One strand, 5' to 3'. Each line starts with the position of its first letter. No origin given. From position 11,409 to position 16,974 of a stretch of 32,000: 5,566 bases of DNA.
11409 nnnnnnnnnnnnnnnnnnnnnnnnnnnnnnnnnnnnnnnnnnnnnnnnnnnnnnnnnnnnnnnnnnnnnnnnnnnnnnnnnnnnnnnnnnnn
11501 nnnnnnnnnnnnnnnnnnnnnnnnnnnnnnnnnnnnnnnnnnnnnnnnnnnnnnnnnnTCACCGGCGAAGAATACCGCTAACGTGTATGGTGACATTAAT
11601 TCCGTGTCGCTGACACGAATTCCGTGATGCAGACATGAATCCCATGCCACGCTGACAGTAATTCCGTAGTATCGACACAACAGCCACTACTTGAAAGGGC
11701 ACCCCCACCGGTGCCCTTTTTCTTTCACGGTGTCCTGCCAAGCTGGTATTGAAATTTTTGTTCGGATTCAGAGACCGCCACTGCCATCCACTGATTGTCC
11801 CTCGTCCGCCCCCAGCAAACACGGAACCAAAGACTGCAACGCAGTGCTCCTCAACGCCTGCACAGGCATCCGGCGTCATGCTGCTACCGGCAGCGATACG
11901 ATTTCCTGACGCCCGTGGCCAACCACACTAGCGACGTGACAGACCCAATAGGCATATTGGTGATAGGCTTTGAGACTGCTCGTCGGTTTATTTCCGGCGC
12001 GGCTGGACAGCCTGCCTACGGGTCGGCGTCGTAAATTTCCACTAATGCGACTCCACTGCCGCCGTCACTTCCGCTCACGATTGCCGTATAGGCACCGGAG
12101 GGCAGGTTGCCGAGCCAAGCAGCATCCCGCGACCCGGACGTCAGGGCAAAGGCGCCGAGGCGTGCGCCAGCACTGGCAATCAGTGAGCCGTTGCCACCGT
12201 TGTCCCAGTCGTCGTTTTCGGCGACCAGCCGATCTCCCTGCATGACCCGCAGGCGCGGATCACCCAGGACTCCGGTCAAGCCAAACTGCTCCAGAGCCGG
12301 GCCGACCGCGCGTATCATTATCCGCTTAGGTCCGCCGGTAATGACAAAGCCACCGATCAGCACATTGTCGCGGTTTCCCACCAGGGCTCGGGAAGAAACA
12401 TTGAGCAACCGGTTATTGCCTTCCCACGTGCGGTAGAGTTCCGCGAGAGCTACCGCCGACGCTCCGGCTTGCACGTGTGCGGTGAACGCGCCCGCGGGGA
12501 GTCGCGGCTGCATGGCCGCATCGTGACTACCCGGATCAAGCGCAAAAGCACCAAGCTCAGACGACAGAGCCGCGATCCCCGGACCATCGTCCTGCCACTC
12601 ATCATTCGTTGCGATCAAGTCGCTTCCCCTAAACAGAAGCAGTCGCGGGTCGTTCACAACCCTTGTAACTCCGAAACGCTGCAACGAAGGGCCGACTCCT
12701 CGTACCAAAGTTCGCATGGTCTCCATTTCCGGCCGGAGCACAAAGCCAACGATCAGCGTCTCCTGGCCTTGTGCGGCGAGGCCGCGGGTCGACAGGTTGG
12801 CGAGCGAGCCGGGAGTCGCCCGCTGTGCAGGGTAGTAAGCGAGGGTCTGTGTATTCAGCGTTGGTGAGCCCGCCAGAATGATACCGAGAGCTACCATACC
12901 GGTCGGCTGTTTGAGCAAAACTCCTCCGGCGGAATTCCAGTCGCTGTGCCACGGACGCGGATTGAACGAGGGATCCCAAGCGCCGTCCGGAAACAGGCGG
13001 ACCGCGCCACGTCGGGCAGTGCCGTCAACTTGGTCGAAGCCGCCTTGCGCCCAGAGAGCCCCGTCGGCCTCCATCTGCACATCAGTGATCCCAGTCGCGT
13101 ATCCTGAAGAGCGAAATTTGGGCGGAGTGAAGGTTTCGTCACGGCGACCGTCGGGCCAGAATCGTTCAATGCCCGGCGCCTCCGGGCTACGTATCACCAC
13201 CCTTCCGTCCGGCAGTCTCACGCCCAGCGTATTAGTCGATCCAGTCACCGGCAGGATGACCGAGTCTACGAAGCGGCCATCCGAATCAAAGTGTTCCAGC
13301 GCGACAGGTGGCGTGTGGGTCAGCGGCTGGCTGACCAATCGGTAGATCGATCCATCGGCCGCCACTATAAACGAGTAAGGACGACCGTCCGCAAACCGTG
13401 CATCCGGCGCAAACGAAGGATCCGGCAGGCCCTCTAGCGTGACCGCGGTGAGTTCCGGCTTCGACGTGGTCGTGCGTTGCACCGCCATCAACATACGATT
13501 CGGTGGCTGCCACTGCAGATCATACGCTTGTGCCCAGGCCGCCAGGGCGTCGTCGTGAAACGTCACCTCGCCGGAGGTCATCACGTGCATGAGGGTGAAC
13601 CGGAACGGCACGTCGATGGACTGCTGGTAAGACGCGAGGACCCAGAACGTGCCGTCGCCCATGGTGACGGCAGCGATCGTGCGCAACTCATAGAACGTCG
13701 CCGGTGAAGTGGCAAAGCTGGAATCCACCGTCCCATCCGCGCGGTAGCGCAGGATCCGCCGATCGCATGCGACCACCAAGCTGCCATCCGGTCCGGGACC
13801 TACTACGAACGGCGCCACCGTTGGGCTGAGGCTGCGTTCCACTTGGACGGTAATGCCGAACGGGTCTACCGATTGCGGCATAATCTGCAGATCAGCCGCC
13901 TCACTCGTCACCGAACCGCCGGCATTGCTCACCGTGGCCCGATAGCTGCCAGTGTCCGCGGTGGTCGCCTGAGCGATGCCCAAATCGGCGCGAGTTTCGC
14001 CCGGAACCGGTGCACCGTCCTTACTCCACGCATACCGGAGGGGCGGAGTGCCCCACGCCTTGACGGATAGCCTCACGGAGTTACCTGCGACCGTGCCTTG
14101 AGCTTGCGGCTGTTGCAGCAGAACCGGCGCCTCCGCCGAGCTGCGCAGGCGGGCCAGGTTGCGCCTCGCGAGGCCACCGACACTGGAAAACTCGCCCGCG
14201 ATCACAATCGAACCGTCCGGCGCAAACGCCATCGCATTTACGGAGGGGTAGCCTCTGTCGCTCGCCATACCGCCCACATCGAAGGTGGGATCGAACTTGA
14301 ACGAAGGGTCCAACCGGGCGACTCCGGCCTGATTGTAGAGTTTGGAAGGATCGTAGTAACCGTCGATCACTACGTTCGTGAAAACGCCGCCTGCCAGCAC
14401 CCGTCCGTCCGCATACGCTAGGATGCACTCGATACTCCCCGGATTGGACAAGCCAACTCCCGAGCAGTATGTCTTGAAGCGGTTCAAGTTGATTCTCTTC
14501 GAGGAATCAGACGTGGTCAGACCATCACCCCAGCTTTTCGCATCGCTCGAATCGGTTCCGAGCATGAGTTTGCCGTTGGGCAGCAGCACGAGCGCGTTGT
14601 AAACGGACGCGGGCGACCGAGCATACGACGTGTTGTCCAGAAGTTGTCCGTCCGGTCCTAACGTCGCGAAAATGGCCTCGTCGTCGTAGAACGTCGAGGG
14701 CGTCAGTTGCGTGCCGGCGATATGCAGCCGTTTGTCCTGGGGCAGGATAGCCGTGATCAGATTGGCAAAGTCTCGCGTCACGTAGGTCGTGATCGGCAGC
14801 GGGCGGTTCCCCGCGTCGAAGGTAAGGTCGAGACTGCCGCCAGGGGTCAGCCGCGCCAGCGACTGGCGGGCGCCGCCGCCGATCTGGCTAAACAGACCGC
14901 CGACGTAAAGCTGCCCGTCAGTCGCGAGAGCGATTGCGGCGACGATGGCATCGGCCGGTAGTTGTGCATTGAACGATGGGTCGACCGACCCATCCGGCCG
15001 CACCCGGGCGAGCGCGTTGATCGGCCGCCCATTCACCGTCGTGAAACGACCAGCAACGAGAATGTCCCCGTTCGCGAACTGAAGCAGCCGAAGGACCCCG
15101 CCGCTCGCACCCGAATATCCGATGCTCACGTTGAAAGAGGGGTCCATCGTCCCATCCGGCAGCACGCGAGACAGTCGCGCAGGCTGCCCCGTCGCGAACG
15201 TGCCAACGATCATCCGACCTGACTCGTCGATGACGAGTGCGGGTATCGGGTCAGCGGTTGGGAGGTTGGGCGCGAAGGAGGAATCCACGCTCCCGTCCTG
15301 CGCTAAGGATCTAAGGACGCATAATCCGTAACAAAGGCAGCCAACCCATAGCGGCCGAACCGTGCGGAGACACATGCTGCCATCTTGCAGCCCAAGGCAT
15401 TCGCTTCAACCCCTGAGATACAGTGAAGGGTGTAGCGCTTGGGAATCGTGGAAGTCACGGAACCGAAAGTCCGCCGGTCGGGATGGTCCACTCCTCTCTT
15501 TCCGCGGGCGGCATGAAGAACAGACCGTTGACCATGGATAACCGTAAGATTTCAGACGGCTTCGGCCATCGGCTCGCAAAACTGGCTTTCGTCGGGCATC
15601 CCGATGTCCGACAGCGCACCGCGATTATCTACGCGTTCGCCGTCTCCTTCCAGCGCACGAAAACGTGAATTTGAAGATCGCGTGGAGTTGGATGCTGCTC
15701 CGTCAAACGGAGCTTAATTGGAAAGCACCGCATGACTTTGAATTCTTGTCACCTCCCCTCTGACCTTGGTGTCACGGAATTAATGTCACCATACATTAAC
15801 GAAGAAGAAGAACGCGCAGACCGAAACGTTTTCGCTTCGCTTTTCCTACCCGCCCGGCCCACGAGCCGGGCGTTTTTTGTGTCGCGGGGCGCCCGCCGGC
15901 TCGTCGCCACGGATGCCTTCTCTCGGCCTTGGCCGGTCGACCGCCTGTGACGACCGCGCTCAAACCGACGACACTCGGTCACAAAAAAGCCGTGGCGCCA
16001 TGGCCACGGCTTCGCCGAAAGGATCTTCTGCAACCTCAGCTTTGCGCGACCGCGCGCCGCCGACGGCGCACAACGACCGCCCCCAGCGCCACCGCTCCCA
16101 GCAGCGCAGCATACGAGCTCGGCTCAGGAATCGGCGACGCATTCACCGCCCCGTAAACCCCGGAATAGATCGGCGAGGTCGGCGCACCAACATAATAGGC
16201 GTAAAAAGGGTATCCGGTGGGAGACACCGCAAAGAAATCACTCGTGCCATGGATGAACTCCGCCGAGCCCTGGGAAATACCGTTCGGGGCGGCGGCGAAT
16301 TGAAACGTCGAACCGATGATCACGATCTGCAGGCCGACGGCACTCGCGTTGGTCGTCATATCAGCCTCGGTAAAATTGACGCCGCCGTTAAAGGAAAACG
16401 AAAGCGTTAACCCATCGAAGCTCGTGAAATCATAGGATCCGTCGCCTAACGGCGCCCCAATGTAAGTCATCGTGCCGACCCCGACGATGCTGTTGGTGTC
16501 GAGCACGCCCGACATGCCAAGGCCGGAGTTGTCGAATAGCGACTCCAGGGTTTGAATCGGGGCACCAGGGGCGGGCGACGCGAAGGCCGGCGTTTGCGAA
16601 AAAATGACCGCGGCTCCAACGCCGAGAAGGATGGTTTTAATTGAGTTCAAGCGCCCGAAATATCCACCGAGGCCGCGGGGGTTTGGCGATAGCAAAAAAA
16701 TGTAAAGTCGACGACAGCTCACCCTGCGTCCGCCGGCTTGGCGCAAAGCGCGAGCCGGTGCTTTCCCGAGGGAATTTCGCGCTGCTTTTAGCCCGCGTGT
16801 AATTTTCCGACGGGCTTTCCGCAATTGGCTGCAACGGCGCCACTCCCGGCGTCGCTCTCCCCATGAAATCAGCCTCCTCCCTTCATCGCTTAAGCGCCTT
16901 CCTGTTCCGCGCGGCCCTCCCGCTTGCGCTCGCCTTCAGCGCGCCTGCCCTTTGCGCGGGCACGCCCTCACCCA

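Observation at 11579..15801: Transposase-less 4.2-kb cassette with Tn7/Mu/IS21-style ends inserted between the rng stop codon and its native terminator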

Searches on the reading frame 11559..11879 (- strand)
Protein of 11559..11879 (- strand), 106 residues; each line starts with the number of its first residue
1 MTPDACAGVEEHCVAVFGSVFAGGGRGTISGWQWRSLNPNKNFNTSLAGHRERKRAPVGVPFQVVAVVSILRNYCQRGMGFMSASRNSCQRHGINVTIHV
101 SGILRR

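Call 96: search_protein_families(library=pfam, proteins=[window:11559-11879:-], max_evalue=1)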
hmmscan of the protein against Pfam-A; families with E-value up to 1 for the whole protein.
window:11559-11879:- (106 aa): 0 families

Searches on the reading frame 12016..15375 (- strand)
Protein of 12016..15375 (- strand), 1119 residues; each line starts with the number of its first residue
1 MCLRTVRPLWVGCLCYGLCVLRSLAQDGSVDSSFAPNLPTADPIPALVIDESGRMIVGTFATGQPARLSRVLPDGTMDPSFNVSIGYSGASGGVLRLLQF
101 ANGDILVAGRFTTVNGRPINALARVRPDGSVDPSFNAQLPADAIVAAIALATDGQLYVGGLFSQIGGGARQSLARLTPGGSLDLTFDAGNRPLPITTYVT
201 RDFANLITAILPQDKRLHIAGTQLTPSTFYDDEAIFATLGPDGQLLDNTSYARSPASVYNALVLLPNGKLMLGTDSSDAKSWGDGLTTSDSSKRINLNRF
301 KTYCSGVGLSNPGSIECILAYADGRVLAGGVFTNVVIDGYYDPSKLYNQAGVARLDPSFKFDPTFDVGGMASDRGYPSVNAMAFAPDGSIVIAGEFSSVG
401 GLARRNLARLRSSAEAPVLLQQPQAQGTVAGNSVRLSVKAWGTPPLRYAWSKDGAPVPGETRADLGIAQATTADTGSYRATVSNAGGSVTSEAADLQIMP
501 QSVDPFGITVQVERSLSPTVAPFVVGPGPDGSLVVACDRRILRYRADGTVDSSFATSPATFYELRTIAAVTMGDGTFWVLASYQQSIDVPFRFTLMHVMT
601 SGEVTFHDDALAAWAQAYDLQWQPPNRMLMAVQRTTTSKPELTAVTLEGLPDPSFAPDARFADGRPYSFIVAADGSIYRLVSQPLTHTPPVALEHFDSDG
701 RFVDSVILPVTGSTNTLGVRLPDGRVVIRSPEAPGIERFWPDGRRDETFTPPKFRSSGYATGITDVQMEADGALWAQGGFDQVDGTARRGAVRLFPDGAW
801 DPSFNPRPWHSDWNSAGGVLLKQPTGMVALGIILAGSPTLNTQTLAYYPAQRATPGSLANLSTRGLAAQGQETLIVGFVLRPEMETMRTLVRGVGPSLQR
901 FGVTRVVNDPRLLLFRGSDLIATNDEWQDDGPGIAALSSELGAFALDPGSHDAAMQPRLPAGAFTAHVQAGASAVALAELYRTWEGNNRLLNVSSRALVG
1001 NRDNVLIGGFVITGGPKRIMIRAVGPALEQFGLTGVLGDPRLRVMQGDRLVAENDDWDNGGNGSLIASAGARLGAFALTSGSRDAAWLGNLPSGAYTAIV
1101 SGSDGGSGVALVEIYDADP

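Call 11: search_protein_families(library=pfam, proteins=[window:12016-15375:-])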
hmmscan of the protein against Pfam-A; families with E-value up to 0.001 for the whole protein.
window:12016-15375:- (1119 aa): 5 families
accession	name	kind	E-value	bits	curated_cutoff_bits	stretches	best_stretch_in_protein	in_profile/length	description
PF17164.10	DUF5122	-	6.3e-40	135.6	27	3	102-135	3-36/36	Domain of unknown function (DUF5122) beta-propeller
PF07679.22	I-set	-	3.6e-09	37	23.7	1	417-493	1-86/90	Immunoglobulin I-set domain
PF13927.12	Ig_3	-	7.8e-07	29.9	30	1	417-484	2-78/78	Immunoglobulin domain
PF13895.12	Ig_2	-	2.1e-05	25.1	27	1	424-494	8-75/79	Immunoglobulin domain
PF07494.17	Reg_prop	-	0.00029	21.1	20.4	0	42-60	5-23/24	Two component regulator propeller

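Call 14: find_encoding_contigs(protein=window:12016-15375:-, flank=10000, max_places=10)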
Protein window:12016-15375:- (1119 aa): no gene with exactly this product is on record in the collection.

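Call 99: search_protein_families(library=ncbifam, proteins=[window:12016-15375:-], max_evalue=0.001)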
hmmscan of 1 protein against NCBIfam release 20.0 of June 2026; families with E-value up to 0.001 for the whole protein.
window:12016-15375:- (1119 aa): 1 family
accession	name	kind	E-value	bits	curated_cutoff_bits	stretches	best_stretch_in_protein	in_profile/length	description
TIGR02608.1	delta_60_rpt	domain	7.1e-24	83.4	76.5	1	145-188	3-46/55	delta-60 repeat domain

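Call 100: search_protein_families(library=padloc, proteins=[window:12016-15375:-], max_evalue=0.001)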
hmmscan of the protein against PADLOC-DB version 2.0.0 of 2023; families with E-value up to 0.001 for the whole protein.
window:12016-15375:- (1119 aa): 0 families

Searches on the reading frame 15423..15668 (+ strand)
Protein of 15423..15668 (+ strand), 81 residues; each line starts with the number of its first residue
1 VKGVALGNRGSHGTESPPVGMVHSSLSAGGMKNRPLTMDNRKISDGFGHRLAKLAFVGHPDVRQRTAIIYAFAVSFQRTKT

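Call 96: search_protein_families(library=pfam, proteins=[window:15423-15668:+], max_evalue=1)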
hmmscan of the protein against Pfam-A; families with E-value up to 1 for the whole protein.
window:15423-15668:+ (81 aa): 0 families

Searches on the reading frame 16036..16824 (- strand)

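Call 12: search_protein_families(library=pfam, proteins=[window:16036-16824:-])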
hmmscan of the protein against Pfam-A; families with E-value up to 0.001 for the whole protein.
window:16036-16824:- (262 aa): 1 family
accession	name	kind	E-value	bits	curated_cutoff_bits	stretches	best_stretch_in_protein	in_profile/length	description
PF07589.16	PEP-CTERM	-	0.00011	22.6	20.7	1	231-255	1-24/24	PEP-CTERM motif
